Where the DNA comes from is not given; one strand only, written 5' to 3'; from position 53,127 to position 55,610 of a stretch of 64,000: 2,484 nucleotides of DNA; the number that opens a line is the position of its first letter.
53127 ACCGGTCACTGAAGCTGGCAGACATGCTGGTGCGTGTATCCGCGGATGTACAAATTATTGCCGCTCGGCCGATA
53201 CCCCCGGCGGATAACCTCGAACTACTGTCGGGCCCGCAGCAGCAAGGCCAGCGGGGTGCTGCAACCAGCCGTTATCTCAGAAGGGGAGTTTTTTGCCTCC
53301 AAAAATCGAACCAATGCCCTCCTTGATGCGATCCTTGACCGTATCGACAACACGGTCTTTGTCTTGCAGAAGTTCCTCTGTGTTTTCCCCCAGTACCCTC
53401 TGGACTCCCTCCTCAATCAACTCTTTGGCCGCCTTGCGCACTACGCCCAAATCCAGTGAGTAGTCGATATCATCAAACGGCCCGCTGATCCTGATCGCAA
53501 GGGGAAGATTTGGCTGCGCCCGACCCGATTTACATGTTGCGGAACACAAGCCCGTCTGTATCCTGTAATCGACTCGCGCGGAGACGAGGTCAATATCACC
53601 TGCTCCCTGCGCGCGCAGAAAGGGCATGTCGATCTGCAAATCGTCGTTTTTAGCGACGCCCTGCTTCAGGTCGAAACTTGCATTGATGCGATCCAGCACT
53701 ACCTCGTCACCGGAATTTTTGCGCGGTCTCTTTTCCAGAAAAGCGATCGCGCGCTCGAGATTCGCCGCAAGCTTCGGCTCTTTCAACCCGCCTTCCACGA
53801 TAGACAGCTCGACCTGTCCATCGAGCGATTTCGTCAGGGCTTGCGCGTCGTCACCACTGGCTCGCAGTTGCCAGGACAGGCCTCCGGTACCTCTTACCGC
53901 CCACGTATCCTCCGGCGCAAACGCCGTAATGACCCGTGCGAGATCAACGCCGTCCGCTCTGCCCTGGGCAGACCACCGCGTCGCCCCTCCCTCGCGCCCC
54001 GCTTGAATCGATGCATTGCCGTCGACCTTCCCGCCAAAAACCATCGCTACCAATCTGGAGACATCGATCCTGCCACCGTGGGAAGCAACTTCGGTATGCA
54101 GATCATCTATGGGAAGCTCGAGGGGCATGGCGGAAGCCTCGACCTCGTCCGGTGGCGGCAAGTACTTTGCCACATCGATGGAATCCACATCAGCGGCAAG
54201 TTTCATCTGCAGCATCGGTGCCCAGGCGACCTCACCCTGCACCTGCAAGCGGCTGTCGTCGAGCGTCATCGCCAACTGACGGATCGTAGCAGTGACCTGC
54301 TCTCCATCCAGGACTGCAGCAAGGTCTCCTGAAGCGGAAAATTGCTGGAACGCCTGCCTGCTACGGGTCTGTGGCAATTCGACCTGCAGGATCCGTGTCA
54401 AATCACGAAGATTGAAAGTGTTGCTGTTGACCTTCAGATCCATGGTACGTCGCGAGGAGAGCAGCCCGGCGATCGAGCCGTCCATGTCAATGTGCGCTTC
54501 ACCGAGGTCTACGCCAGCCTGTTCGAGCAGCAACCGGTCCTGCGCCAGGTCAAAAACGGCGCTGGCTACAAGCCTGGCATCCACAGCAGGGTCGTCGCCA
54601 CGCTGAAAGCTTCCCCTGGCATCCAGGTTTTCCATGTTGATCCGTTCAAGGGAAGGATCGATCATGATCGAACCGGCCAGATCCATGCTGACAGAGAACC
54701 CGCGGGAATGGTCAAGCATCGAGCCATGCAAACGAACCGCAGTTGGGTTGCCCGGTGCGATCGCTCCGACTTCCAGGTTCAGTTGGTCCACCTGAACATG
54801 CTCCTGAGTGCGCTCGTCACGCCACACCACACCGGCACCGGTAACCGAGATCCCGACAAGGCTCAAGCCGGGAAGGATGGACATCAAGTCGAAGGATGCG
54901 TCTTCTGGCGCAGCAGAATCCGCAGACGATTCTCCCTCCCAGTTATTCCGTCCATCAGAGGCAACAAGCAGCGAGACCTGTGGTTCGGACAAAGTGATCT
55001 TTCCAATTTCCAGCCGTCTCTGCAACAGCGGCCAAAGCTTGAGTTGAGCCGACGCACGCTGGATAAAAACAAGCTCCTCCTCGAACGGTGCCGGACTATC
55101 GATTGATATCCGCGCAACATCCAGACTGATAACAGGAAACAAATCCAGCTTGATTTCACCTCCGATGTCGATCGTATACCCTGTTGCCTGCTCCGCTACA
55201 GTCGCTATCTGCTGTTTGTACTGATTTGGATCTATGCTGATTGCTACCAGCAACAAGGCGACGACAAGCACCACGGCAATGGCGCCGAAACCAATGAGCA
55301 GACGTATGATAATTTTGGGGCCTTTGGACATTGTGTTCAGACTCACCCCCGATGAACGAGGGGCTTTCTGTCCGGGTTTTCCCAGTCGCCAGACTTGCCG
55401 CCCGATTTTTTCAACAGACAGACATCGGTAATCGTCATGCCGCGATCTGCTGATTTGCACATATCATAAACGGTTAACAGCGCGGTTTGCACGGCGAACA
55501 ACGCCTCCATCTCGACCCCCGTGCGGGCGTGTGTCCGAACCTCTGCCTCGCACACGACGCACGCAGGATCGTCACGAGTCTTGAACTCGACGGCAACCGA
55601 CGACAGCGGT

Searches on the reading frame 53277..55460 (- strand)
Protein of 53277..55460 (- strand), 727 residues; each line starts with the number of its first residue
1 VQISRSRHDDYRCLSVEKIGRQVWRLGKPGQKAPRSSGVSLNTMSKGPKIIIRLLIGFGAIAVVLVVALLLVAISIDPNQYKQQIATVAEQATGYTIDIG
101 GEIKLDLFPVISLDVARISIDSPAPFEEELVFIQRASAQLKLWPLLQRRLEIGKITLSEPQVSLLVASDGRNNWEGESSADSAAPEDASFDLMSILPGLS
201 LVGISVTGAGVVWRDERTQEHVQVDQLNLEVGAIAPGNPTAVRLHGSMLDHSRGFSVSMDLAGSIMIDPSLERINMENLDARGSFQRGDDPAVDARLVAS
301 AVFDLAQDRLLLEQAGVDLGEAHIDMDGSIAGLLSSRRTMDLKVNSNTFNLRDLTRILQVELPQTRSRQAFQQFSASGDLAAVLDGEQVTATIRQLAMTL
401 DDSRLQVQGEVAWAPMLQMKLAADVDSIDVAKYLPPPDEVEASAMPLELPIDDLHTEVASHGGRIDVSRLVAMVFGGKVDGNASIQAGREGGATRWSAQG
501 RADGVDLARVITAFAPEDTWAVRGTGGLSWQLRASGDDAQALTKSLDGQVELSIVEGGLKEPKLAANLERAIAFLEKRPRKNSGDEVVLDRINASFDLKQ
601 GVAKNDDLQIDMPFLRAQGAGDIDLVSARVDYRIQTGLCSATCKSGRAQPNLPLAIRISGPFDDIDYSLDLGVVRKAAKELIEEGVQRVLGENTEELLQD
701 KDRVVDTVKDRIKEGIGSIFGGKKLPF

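Call 40: search_protein_families(library=pfam, proteins=[window:53277-55460:-])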
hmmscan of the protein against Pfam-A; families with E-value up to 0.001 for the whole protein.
window:53277-55460:- (727 aa): 3 families
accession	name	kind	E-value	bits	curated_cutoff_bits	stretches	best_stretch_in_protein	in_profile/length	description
PF05170.20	AsmA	-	1.1e-43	150.5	29.8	2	45-381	2-336/607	AsmA family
PF13116.12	YhdP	-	1.9e-18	66.3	46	2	51-232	4-174/1224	YhdP protein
PF05359.17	DUF748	-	3e-16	59.1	50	1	53-235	16-188/1037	Domain of Unknown Function (DUF748)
